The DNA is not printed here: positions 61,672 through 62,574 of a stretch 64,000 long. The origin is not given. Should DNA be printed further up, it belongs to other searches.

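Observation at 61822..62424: Phage-encoded translation initiation factor IF3 homolog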

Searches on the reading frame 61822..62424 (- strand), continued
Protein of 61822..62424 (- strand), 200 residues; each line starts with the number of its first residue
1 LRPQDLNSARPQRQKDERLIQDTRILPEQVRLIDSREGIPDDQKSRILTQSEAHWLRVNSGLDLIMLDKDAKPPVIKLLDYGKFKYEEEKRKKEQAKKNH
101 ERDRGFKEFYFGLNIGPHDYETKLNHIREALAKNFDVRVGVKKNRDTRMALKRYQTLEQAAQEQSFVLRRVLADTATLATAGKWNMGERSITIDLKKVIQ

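Call 30: predict_structure(alignment_id=A2)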
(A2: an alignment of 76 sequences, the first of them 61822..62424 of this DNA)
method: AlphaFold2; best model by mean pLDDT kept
length: 200 residues; sequences in the alignment: 76
mean_pLDDT: 84.5   pTM: 0.52
mean pLDDT of the five models: 84.5, 84.3, 83.7, 81.4, 81.3
residues with pLDDT >= 90: 75; 70-90: 104; 50-70: 19; < 50: 2
segments of 3 or more residues with pLDDT < 50: none
pLDDT, mean of each block of 10 residues (from residue 1): 52 70 86 88 89 91 90 91 86 77 76 90 93 89 83 86 89 90 88 86
secondary structure, 60 per line:
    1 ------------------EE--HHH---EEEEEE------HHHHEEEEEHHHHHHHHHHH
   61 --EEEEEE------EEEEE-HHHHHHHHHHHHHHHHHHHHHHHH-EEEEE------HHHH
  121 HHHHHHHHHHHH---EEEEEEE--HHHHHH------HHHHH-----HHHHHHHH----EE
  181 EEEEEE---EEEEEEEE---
elements in order: E29-34 H41-44 E45-49 H50-60 E63-68 E75-79 H81-104 E106-110 H117-132 E136-142 H145-150 H157-161 H167-174 E179-186 E190-197

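Call 32: fold_search(model_id=the predicted structure, library=pdb)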
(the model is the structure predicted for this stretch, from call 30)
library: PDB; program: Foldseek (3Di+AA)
matches with E <= 10: 541; with E <= 0.001: 21
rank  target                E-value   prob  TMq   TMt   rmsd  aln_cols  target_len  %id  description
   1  9a5a_B                1.2e-12  1.00  0.39  0.44  11.3       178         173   29  Integrative model of YABR-IF3 by crosslinking MS and deep learning (released 2024-09-18)
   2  5lmn_X                6.9e-12  1.00  0.39  0.46   9.4       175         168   29  Structure of bacterial 30S-IF1-IF3-mRNA translation pre-initiation complex (state-1A) (released 2016-10-05)
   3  9ss1_F3               8.2e-11  1.00  0.38  0.45  10.0       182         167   25  30S ribosomal subunit RimM-KO with IF1 and IF3 (State II) (released 2026-02-04)
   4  5lms_X                1.3e-10  1.00  0.39  0.47  10.5       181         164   28  Structure of bacterial 30S-IF1-IF3-mRNA-tRNA translation pre-initiation complex(state-2C) (released 2016-10-05)
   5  9ss2_F3               1.8e-10  1.00  0.37  0.45  10.7       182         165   25  30S ribosomal subunit RimM-KO with IF1 and IF3 (State III) (released 2026-02-04)
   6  6neq_z                3.7e-09  1.00  0.36  0.35  11.1       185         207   19  Structure of human mitochondrial translation initiation factor 3 bound to the small ribosomal subunit-Class-II (released 2019-02-27)
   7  6rw4_8                4.8e-09  1.00  0.37  0.39  11.1       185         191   18  Structure of human mitochondrial 28S ribosome in complex with mitochondrial IF3 (released 2020-06-03)
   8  7pua_IB               2.3e-06  1.00  0.34  0.15  14.8       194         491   15  Middle assembly intermediate of the Trypanosoma brucei mitoribosomal small subunit (released 2022-03-02)
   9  1tif                  7.6e-06  1.00  0.32  0.74   2.8        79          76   34  TRANSLATION INITIATION FACTOR 3 N-TERMINAL DOMAIN (released 1995-12-07)
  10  7pub_IB               1.3e-05  1.00  0.35  0.15  14.3       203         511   15  Late assembly intermediate of the Trypanosoma brucei mitoribosomal small subunit (released 2022-05-04)
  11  1tig                  1.4e-05  1.00  0.37  0.80   2.5        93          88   22  TRANSLATION INITIATION FACTOR 3 C-TERMINAL DOMAIN (released 1995-12-07)
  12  8jsh_A                1.4e-05  1.00  0.33  0.39  10.3       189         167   25  Structure of the 30S-body-IF3 complex from Escherichia coli (released 2024-01-24)
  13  9hfm_8                2.9e-05  1.00  0.36  0.72   2.6        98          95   18  Translation-initiation state of human mitochondrial ribosome small subunit (State D) (released 2025-04-23)
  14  2crq_MODEL_1_A        2.9e-05  1.00  0.37  0.61   2.9        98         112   22  Solution structure of C-terminal domain of RIKEN cDNA 2810012L14 (released 2005-11-20)
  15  9fco_J                4.5e-05  1.00  0.36  0.68   6.0       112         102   20  Structure of E. coli 30S-IF1-IF3-mRNA-Kasugamycin complex (released 2025-03-19)
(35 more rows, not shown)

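Call 47: find_related_loci(query=A3, collection=viral_contigs, flank=10000)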
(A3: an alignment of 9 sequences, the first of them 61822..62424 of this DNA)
Query A3 (200 aa) in viral_contigs; peptide patterns used: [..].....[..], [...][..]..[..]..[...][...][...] (x = any residue, [..] = any of these).
279 stretches matched a pattern; 37 encode a relative of the query (tblastn E <= 1e-3); 37 distinct loci.
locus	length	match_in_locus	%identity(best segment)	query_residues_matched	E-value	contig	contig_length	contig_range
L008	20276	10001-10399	36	2-142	8e-19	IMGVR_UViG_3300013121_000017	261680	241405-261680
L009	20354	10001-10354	34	12-142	8e-16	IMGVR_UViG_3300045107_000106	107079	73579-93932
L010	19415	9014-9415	34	1-142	4e-15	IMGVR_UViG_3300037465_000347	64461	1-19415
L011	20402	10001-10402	34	1-142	4e-15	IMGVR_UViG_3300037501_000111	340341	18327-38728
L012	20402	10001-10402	34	1-142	4e-15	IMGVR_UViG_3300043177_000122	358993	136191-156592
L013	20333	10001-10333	35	30-142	9e-15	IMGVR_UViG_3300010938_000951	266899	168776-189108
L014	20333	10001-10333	35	30-142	4e-14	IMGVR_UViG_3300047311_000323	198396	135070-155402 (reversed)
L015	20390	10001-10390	34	18-159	5e-14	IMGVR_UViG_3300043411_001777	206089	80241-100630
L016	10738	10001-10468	30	29-193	8e-14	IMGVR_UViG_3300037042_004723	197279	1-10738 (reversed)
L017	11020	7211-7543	33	30-142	9e-13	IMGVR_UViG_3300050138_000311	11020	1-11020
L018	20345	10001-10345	31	21-142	2e-12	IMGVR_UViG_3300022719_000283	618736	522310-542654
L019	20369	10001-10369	34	9-142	2e-12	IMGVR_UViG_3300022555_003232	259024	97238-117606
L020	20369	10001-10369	34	9-142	2e-12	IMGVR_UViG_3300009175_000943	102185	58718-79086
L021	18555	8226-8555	37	29-142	5e-12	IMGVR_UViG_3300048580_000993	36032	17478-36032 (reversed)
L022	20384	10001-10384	33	9-142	5e-12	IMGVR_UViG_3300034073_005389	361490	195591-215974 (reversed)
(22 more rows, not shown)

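Call 53: search_protein_representatives(alignment_id=A3)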
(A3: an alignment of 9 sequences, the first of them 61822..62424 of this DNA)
Query: 9 sequences, 198 profile positions. Proteins with E-value up to 0.001 (for the whole library): 9907; up to 1e-10: 4546; up to 1e-30: 16. The best 150 are listed.
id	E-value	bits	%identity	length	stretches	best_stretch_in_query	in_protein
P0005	9.3e-87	306.2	-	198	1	1-197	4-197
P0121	2.4e-55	203.7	-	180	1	23-195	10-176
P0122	3.2e-54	200.0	-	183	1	12-196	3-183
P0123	6.4e-54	199.0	-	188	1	10-194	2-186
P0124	1.1e-51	191.7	-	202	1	10-194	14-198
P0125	2.1e-51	190.8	-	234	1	9-197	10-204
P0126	2.9e-51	190.3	-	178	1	19-194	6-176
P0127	8.4e-50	185.6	-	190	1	11-195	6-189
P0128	2.6e-48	180.7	-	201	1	5-196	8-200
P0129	4.1e-46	173.5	-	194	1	11-196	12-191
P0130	2.1e-45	171.3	-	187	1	8-196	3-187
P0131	3.9e-43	163.8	-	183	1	13-195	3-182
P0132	1.2e-37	145.9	-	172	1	22-195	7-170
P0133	6.2e-35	137.1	-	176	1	17-196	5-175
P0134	1.2e-33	132.9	-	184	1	12-196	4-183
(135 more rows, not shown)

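Call 54: find_encoding_contigs(protein=P0005, flank=3000, max_places=2)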
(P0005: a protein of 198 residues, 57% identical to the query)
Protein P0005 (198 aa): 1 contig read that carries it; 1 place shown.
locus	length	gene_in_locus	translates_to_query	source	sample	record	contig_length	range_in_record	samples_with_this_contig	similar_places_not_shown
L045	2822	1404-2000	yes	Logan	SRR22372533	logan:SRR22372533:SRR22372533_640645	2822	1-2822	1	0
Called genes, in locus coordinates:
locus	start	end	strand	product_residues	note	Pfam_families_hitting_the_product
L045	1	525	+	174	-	?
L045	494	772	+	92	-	PF00462:Glutaredoxin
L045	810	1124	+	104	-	-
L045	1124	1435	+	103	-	-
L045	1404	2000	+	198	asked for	PF05198:IF3_N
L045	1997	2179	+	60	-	-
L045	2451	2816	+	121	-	-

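Call 55: find_encoding_contigs(protein=P0002, flank=3000, max_places=2)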
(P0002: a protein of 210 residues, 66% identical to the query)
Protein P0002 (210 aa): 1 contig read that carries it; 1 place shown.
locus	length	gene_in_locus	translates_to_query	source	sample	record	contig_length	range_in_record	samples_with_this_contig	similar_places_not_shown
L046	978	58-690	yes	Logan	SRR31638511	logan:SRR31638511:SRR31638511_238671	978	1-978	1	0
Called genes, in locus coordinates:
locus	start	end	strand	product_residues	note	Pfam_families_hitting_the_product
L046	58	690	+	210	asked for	PF05198:IF3_N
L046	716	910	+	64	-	-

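Call 74: find_homologous_proteins(query=A5, max_evalue=1e-20)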
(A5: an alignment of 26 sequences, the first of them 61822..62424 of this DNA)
Query A5 (26 sequences) (200 aa, profile of the alignment): 3366 proteins with E <= 1e-20 among 8000 candidates; the best 120 are listed.
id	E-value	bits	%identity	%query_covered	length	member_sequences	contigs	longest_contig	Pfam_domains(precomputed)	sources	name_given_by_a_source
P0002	8.1e-73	262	66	100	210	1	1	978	PF05198.22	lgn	-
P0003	5.3e-72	259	63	93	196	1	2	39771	PF05198.22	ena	-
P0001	5.9e-72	259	90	100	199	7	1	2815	PF05198.22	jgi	-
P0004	2.4e-71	257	62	93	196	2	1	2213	PF05198.22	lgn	-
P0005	2.8e-67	244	57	99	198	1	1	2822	PF05198.22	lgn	-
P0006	9.3e-66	239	50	91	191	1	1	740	PF05198.22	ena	-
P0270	4.1e-61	224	38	91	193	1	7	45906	PF05198.22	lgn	-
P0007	4.8e-61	223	40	89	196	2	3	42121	PF05198.22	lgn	-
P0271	1.1e-60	222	38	91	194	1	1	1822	PF05198.22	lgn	-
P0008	1.1e-60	222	37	91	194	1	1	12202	PF05198.22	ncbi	-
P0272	2.1e-58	215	37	91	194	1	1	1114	PF05198.22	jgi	jgi:translation initiation factor IF-3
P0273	5.3e-58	214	33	91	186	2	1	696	PF05198.22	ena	-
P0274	6.5e-58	213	31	91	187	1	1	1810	PF05198.22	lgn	-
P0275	8.0e-58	213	33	91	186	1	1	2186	PF05198.22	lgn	-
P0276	8.0e-58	213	35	80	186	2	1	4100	PF00707.28,PF05198.22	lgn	-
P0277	3.1e-57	211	32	91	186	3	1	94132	PF05198.22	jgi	jgi:translation initiation factor IF-3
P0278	4.2e-57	211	34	94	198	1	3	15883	PF00707.28,PF05198.22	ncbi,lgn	-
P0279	4.5e-57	211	36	79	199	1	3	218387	PF00707.28,PF05198.22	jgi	jgi:translation initiation factor IF-3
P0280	1.3e-56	209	31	92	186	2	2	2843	PF00707.28,PF05198.22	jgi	jgi:translation initiation factor IF-3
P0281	2.5e-56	208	33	91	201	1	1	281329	PF05198.22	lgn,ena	-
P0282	3.3e-56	208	36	91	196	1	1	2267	PF00707.28,PF05198.22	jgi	jgi:translation initiation factor IF-3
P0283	5.6e-56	207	34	88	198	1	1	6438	PF05198.22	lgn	-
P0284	9.3e-56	206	34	80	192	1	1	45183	PF00707.28,PF05198.22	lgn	-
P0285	1.0e-55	206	31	91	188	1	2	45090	PF05198.22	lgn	-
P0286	1.2e-55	206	36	80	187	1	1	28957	PF05198.22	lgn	-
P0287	1.3e-55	206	31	92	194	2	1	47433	PF00707.28,PF05198.22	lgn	-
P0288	2.1e-55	205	31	89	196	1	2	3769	PF00707.28,PF05198.22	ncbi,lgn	-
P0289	4.5e-55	204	33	92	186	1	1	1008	PF00707.28,PF05198.22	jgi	jgi:translation initiation factor IF-3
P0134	5.0e-55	204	26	91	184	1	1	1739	PF00707.28,PF05198.22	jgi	jgi:translation initiation factor IF-3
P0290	5.1e-55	204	36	84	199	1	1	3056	PF00707.28,PF05198.22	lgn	-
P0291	5.4e-55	204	31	91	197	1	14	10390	PF00707.28,PF05198.22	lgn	-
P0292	9.1e-55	203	38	80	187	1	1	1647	PF00707.28,PF05198.22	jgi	jgi:translation initiation factor IF-3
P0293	1.9e-54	202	29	92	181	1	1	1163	PF05198.22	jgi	jgi:translation initiation factor IF-3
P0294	4.6e-54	201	30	91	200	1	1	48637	PF05198.22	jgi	jgi:translation initiation factor IF-3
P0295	6.1e-54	200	33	88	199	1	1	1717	PF05198.22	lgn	-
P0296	8.1e-54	200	34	92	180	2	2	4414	PF05198.22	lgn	-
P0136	1.8e-53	199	31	80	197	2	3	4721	PF00707.28,PF05198.22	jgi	jgi:translation initiation factor IF-3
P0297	3.6e-53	198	34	92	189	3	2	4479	PF00707.28,PF05198.22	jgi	jgi:translation initiation factor IF-3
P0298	3.8e-53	198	36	88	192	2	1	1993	PF00707.28,PF05198.22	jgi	jgi:translation initiation factor IF-3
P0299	3.0e-50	188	32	88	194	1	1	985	PF00707.28,PF05198.22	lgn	-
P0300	5.9e-44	168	34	82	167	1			PF05198.22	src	-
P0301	2.8e-38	149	34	61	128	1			PF00707.28,PF05198.22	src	-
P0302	1.3e-29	121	42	64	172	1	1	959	PF00707.28,PF05198.22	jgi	jgi:translation initiation factor IF-3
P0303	1.7e-29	121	39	57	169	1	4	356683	PF00707.28,PF05198.22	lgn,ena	-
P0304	3.5e-29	120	41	57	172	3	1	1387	PF00707.28,PF05198.22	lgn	-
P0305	5.1e-29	119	36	59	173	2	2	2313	PF00707.28,PF05198.22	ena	-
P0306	7.6e-29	119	44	54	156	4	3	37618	PF00707.28,PF05198.22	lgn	-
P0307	8.5e-29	118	40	62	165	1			PF00707.28,PF05198.22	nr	nr:translation initiation factor IF-3 [Calditerrivibrio nitroreducens]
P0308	8.5e-29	118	40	62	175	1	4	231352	PF00707.28,PF05198.22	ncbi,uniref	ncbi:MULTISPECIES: translation initiation factor IF-3 [Calditerrivibrio]|uniref:translation initiati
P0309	8.8e-29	118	38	64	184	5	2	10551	PF00707.28,PF05198.22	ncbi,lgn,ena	-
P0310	1.2e-28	118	39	66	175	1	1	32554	PF00707.28,PF05198.22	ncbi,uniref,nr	ncbi:MAG: translation initiation factor IF-3 [Calditerrivibrio nitroreducens]|uniref:Translation ini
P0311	1.4e-28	118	41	57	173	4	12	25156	PF00707.28,PF05198.22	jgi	jgi:translation initiation factor IF-3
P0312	2.4e-28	117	37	59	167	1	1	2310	PF00707.28,PF05198.22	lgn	-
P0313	3.0e-28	117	37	59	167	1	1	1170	PF00707.28,PF05198.22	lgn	-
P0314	3.2e-28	117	41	59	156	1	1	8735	PF00707.28,PF05198.22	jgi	jgi:translation initiation factor IF-3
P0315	4.2e-28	116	38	61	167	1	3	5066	PF00707.28,PF05198.22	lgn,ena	-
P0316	4.9e-28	116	41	59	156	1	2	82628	PF00707.28,PF05198.22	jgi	-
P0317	5.9e-28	116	42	54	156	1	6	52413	PF00707.28,PF05198.22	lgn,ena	-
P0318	6.2e-28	116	38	64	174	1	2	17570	PF00707.28,PF05198.22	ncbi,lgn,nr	ncbi:MAG: translation initiation factor IF-3 [Spirochaetales bacterium]|nr:translation initiation fa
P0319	6.8e-28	115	37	59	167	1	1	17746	PF00707.28,PF05198.22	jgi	-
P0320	9.3e-28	115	42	54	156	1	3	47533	PF00707.28,PF05198.22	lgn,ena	-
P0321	9.7e-28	115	38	61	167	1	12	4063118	PF00707.28,PF05198.22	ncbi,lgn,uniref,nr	ncbi:translation initiation factor IF-3 [Virgibacillus halodenitrificans]|uniref:Translation initiat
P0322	1.0e-27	115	34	76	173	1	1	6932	PF00707.28,PF05198.22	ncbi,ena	-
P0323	1.1e-27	115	43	59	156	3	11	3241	PF00707.28,PF05198.22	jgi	-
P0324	1.2e-27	115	38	61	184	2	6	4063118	PF00707.28,PF05198.22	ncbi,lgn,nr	nr:Translation initiation factor IF-3 [Virgibacillus halodenitrificans]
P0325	1.3e-27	115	41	51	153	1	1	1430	PF00707.28,PF05198.22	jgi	-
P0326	1.3e-27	115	36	59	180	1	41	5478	PF00707.28,PF05198.22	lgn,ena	-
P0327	1.3e-27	115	37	59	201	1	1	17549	PF00707.28,PF05198.22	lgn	-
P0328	1.3e-27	115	37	59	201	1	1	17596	PF00707.28,PF05198.22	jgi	-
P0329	1.3e-27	114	37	61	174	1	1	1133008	PF00707.28,PF05198.22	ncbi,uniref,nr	ncbi:translation initiation factor IF-3 [Virgibacillus indicus]|uniref:Translation initiation factor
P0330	1.5e-27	114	37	59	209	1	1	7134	PF00707.28,PF05198.22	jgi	-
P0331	1.6e-27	114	33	67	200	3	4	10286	PF00707.28,PF05198.22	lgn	-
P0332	1.7e-27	114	38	61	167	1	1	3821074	PF00707.28,PF05198.22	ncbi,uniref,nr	ncbi:translation initiation factor IF-3 [Virgibacillus sp. SK37]|uniref:translation initiation facto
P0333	1.8e-27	114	39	64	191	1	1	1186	PF00707.28,PF05198.22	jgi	jgi:translation initiation factor IF-3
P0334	1.8e-27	114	34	76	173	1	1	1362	PF00707.28,PF05198.22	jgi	-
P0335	1.9e-27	114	39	64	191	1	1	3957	PF00707.28,PF05198.22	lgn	-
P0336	1.9e-27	114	41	51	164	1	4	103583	PF00707.28,PF05198.22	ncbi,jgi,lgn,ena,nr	ncbi:MAG TPA: translation initiation factor IF-3 [Candidatus Mcinerneyibacterium sp.]|nr:translation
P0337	2.4e-27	114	37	61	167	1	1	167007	PF00707.28,PF05198.22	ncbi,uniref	ncbi:translation initiation factor IF-3 [Virgibacillus kekensis]|uniref:Translation initiation facto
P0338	2.5e-27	114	39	64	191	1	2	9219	PF00707.28,PF05198.22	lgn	-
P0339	2.5e-27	114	40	57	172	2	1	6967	PF00707.28,PF05198.22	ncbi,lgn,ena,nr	ncbi:MAG TPA: translation initiation factor IF-3 [Spirochaetia bacterium]|nr:translation initiation 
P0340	2.6e-27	113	36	61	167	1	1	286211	PF00707.28,PF05198.22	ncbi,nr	ncbi:translation initiation factor IF-3 [Virgibacillus profundi]|nr:translation initiation factor IF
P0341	2.7e-27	113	37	61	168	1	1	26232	PF00707.28,PF05198.22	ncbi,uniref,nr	ncbi:translation initiation factor IF-3 [Oceanobacillus salinisoli]|uniref:translation initiation fa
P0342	2.8e-27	113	37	61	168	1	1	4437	PF00707.28,PF05198.22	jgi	-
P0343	2.8e-27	113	36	61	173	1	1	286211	PF00707.28,PF05198.22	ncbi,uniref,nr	ncbi:translation initiation factor IF-3 [Virgibacillus profundi]|uniref:Translation initiation facto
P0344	3.3e-27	113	38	59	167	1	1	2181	PF00707.28,PF05198.22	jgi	-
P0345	3.5e-27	113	36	61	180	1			PF00707.28,PF05198.22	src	-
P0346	3.8e-27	113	38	61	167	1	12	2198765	PF00707.28,PF05198.22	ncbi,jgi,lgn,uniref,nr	ncbi:translation initiation factor IF-3 [Oceanobacillus picturae]|jgi:translation initiation factor 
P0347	3.9e-27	113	38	61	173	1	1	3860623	PF00707.28,PF05198.22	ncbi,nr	ncbi:translation initiation factor IF-3 [Oceanobacillus iheyensis]|nr:translation initiation factor 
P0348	4.2e-27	113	37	61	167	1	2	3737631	PF00707.28,PF05198.22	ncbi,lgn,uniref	ncbi:translation initiation factor IF-3 [Oceanobacillus kapialis]|uniref:Translation initiation fact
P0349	4.3e-27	113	34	59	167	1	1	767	PF00707.28,PF05198.22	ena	-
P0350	4.8e-27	113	38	60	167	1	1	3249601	PF00707.28,PF05198.22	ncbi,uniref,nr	ncbi:translation initiation factor IF-3 [Virgibacillus doumboii]|uniref:translation initiation facto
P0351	4.9e-27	113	39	61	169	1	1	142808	PF00707.28,PF05198.22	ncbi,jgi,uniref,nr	ncbi:translation initiation factor IF-3 [Virgibacillus sp. YIM 98842]|jgi:translation initiation fac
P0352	4.9e-27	113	36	61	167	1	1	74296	PF00707.28,PF05198.22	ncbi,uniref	ncbi:translation initiation factor IF-3 [Virgibacillus byunsanensis]|uniref:Translation initiation f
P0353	5.1e-27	113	37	59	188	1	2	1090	PF00707.28,PF05198.22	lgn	-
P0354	5.3e-27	113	43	57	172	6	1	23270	PF00707.28,PF05198.22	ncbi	-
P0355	5.5e-27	112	37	83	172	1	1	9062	PF00707.28,PF05198.22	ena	-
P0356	5.6e-27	112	36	61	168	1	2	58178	PF00707.28,PF05198.22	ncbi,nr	ncbi:MAG TPA: translation initiation factor IF-3 [Bacillota bacterium]|nr:translation initiation fac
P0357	5.7e-27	112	39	61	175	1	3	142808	PF00707.28,PF05198.22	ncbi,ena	-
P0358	5.7e-27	112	39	61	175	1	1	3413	PF00707.28,PF05198.22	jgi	-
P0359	5.7e-27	112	37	59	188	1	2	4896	PF00707.28,PF05198.22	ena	-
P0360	7.0e-27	112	35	61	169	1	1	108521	PF00707.28,PF05198.22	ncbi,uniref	ncbi:translation initiation factor IF-3 [Lentibacillus kimchii]|uniref:Translation initiation factor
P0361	7.2e-27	112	34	61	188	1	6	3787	PF00707.28,PF05198.22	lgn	-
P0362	7.5e-27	112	37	61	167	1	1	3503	PF00707.28,PF05198.22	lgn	-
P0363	7.7e-27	112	33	59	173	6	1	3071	PF00707.28,PF05198.22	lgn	-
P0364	7.9e-27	112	36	61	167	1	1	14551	PF00707.28,PF05198.22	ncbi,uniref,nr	ncbi:translation initiation factor IF-3 [Lentibacillus sp.]|uniref:translation initiation factor IF-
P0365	8.0e-27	112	36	61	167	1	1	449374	PF00707.28,PF05198.22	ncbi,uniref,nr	ncbi:translation initiation factor IF-3 [Oceanobacillus halotolerans]|uniref:translation initiation 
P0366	8.1e-27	112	40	61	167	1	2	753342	PF00707.28,PF05198.22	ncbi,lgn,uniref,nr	ncbi:translation initiation factor IF-3 [Oceanobacillus massiliensis]|uniref:translation initiation 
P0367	8.2e-27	112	37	59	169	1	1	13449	PF00707.28,PF05198.22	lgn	-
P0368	8.4e-27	112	40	61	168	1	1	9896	PF00707.28,PF05198.22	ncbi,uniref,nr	ncbi:translation initiation factor IF-3 [Oceanobacillus damuensis]|uniref:translation initiation fac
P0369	8.5e-27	112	36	61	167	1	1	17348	PF00707.28,PF05198.22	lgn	-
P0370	8.7e-27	112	34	61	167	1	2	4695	PF00707.28,PF05198.22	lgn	-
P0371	8.7e-27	112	36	61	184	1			PF00707.28,PF05198.22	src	-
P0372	8.8e-27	112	34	61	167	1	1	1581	PF00707.28,PF05198.22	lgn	-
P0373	8.9e-27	112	38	61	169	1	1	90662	PF00707.28,PF05198.22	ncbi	ncbi:translation initiation factor IF-3 [Virgibacillus oceani]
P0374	9.0e-27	112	40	61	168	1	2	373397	PF00707.28,PF05198.22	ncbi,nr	ncbi:translation initiation factor IF-3 [Ornithinibacillus bavariensis]|nr:translation initiation fa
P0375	9.1e-27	112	37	61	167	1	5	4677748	PF00707.28,PF05198.22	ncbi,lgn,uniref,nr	ncbi:translation initiation factor IF-3 [Virgibacillus dakarensis]|uniref:Translation initiation fac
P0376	9.1e-27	112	37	61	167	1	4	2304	PF00707.28,PF05198.22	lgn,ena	-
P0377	9.2e-27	112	37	59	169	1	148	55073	PF00707.28,PF05198.22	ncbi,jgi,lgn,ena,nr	ncbi:MAG: translation initiation factor IF-3 [Bacilli bacterium]|nr:translation initiation factor IF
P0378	9.6e-27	112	39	59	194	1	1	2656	PF00707.28,PF05198.22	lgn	-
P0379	9.7e-27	112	37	61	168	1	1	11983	PF00707.28,PF05198.22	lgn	-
